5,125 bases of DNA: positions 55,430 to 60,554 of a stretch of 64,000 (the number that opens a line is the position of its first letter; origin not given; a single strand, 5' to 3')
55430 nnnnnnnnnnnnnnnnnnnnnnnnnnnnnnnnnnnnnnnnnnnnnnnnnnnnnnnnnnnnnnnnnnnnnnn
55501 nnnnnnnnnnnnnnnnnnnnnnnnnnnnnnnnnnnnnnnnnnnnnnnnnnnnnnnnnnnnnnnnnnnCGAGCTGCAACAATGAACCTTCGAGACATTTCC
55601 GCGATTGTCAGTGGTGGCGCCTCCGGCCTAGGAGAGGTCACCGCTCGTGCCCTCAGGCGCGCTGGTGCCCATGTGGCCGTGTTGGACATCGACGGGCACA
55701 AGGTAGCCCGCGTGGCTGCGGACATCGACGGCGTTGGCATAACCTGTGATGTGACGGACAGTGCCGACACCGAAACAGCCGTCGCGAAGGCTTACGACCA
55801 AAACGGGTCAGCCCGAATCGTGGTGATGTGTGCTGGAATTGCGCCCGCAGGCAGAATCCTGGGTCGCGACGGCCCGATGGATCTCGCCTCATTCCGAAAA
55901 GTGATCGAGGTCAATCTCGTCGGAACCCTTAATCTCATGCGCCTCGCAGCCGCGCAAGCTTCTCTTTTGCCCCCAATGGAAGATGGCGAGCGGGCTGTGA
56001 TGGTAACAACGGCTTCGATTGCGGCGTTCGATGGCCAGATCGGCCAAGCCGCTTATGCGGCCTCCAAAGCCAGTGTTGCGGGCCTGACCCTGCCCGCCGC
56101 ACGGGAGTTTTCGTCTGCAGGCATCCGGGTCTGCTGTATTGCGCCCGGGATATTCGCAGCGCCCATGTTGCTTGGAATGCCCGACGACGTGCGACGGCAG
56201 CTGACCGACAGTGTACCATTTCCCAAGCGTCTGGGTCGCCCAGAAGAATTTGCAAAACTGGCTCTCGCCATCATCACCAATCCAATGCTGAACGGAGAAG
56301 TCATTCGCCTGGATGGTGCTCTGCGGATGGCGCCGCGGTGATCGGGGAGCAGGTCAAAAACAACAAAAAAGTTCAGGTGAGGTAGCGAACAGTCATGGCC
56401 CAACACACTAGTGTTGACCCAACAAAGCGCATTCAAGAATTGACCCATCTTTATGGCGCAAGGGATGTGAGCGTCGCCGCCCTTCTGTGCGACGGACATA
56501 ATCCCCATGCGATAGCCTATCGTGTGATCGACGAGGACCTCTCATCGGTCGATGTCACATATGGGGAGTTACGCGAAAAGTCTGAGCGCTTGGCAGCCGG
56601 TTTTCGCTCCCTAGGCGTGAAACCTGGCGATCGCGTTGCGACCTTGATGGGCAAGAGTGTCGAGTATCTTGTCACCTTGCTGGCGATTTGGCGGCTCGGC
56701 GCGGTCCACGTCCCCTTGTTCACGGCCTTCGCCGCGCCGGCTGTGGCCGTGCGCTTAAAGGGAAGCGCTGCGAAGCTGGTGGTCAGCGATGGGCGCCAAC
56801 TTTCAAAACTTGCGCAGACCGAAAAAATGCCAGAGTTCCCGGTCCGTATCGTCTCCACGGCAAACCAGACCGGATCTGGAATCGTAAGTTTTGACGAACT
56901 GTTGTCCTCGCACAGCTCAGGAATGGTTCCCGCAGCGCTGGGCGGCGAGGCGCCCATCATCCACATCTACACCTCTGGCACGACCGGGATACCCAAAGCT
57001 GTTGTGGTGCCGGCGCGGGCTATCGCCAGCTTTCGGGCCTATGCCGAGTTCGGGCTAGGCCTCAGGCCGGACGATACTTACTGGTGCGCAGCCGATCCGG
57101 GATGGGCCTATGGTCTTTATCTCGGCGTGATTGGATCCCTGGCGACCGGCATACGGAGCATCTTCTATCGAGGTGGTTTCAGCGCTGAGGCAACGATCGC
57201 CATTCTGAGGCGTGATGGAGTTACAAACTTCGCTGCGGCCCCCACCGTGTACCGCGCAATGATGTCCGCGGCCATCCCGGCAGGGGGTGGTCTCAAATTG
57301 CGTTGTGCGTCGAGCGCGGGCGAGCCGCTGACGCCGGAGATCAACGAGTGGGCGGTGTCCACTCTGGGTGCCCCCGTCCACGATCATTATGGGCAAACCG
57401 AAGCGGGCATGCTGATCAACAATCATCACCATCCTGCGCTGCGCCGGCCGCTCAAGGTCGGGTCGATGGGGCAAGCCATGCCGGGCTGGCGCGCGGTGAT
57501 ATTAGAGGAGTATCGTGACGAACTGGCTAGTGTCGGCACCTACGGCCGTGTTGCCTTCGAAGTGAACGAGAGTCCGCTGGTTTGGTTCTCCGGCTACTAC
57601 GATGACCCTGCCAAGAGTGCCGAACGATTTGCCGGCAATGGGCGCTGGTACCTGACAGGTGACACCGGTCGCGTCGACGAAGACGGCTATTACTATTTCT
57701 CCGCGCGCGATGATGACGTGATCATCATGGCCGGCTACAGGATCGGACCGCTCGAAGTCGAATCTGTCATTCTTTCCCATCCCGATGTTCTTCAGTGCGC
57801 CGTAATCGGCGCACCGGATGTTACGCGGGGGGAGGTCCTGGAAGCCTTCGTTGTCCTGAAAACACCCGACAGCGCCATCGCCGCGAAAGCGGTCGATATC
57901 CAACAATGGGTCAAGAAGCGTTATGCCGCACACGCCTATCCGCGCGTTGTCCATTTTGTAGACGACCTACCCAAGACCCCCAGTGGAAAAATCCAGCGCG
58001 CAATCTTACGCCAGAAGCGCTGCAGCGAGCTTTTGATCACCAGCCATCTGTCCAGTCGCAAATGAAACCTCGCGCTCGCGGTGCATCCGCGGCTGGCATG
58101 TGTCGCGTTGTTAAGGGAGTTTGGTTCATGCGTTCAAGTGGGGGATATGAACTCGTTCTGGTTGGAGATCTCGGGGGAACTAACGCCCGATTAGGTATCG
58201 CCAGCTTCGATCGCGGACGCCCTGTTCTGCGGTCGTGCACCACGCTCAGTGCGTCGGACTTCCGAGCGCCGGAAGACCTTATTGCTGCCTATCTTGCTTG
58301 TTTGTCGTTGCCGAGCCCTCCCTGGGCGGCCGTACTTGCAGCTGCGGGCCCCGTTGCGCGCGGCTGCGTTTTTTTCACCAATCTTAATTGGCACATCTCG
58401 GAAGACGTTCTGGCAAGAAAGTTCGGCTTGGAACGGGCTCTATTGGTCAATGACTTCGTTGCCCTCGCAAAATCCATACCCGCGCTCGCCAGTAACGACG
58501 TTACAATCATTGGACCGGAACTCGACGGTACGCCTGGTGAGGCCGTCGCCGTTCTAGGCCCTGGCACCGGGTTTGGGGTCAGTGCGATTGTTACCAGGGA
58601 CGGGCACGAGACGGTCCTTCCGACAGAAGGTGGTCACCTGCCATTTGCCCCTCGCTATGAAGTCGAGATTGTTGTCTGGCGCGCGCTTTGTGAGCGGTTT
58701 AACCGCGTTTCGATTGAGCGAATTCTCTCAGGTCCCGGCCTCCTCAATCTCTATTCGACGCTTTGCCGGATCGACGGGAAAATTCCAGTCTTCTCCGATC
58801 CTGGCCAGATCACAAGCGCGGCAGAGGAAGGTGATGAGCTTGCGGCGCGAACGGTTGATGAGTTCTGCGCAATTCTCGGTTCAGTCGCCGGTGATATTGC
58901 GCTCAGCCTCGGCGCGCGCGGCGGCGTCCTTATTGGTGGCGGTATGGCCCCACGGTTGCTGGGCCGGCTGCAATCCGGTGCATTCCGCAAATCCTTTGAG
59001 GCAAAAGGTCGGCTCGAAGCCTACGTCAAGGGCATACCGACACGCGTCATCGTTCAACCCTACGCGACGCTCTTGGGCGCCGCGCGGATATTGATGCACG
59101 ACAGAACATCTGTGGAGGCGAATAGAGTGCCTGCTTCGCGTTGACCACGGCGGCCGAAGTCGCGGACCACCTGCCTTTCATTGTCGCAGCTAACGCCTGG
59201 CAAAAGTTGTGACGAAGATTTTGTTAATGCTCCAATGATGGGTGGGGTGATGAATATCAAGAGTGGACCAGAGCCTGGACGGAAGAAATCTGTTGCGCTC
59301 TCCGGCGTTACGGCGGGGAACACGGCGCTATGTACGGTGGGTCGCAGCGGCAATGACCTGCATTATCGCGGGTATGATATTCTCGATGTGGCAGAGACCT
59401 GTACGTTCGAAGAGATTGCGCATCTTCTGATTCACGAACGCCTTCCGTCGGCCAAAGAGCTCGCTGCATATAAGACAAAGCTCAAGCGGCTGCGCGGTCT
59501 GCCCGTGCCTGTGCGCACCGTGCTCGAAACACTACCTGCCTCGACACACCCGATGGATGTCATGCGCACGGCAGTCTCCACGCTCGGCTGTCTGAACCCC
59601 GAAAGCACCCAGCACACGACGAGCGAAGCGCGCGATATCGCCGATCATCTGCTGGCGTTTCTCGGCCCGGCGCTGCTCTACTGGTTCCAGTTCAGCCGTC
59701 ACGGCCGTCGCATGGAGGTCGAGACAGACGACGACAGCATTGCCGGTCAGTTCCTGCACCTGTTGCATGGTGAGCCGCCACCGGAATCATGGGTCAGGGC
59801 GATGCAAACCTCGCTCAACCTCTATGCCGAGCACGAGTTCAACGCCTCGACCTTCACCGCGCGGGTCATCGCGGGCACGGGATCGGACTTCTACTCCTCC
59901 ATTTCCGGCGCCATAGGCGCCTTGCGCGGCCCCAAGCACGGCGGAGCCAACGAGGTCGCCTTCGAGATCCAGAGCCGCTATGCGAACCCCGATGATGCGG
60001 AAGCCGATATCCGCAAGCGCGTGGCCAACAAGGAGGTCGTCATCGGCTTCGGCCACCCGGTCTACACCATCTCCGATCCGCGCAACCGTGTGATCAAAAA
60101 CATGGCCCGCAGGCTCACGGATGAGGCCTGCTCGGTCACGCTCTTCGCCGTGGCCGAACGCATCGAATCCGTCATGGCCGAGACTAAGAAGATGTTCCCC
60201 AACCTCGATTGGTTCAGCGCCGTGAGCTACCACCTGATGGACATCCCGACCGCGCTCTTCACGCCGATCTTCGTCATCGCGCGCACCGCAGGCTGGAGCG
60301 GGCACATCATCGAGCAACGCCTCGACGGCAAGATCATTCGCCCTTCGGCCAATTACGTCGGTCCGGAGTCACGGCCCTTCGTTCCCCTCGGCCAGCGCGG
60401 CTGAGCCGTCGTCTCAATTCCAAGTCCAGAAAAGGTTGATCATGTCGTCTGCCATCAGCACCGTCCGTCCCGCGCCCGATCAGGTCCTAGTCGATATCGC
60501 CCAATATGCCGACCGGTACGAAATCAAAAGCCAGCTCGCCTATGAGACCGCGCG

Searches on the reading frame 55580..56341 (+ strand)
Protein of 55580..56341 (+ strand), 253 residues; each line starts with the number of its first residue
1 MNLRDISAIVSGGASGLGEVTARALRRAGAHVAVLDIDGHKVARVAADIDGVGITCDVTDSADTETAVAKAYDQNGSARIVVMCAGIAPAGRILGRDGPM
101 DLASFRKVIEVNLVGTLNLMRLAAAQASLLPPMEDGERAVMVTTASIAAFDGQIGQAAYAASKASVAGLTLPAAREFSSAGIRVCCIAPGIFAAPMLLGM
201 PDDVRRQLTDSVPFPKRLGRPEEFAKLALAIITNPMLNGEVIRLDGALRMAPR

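Call 7: search_protein_families(library=pfam, proteins=[window:55580-56341:+], max_evalue=0.0001)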
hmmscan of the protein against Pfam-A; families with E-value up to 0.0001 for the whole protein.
window:55580-56341:+ (253 aa): 3 families
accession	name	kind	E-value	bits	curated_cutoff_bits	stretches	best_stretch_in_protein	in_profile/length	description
PF13561.12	adh_short_C2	-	4.1e-37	128.4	27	1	14-246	3-233/236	Enoyl-(Acyl carrier protein) reductase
PF00106.31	adh_short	-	1e-36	126.7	26.6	1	8-197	3-187/195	short chain dehydrogenase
PF08659.16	KR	-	3.6e-10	40.5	22.6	1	9-188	4-174/180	KR domain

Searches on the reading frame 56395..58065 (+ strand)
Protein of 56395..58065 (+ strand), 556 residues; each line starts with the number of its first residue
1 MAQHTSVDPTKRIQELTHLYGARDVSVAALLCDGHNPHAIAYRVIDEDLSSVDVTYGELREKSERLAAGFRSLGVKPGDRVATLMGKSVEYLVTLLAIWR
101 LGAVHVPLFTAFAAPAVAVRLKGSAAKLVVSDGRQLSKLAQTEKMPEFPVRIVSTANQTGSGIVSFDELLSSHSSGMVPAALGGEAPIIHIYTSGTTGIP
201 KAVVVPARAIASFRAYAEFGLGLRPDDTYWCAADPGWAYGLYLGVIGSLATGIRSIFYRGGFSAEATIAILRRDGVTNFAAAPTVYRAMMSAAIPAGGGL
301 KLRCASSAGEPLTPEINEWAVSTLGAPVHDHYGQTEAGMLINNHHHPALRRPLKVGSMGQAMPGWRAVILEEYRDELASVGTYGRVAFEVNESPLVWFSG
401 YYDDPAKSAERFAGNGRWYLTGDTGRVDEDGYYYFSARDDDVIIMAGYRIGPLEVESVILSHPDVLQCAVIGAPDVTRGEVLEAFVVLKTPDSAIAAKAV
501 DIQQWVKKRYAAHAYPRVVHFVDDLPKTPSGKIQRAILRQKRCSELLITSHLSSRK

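Call 8: search_protein_families(library=pfam, proteins=[window:56395-58065:+], max_evalue=0.0001)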
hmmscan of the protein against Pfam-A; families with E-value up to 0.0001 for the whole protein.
window:56395-58065:+ (556 aa): 2 families
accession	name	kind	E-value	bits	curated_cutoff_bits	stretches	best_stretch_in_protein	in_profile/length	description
PF00501.34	AMP-binding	-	1.1e-63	215.7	29.9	1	50-386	18-372/384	AMP-binding enzyme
PF13193.12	AMP-binding_C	-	1.9e-23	83.6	24.5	1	454-532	1-76/76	AMP-binding enzyme C-terminal domain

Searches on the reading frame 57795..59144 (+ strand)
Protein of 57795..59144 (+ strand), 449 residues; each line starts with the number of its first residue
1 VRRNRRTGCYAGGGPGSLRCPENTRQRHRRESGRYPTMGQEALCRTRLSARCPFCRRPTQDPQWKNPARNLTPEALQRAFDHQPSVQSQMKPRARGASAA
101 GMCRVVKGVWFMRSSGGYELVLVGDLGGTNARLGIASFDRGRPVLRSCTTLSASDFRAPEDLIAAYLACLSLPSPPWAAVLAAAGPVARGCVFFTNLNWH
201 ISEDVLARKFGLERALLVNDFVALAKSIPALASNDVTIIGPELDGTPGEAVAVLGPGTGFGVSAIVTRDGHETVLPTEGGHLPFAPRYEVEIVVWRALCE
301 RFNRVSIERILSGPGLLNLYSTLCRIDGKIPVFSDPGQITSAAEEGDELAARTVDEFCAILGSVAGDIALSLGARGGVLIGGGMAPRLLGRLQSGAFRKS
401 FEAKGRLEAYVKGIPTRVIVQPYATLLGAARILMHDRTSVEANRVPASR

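Call 8: search_protein_families(library=pfam, proteins=[window:57795-59144:+], max_evalue=0.0001)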
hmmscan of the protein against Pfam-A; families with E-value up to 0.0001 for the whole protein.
window:57795-59144:+ (449 aa): 1 family
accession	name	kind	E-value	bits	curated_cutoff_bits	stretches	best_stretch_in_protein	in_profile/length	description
PF02685.22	Glucokinase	-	2.9e-96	322.6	22.1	1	122-434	1-312/314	Glucokinase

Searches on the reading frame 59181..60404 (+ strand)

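Call 8: search_protein_families(library=pfam, proteins=[window:59181-60404:+], max_evalue=0.0001)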
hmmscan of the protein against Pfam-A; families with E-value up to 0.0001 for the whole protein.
window:59181-60404:+ (407 aa): 1 family
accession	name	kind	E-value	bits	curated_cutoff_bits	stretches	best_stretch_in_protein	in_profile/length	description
PF00285.26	Citrate_synt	-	3.2e-116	388.7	27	1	40-389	2-357/357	Citrate synthase, C-terminal domain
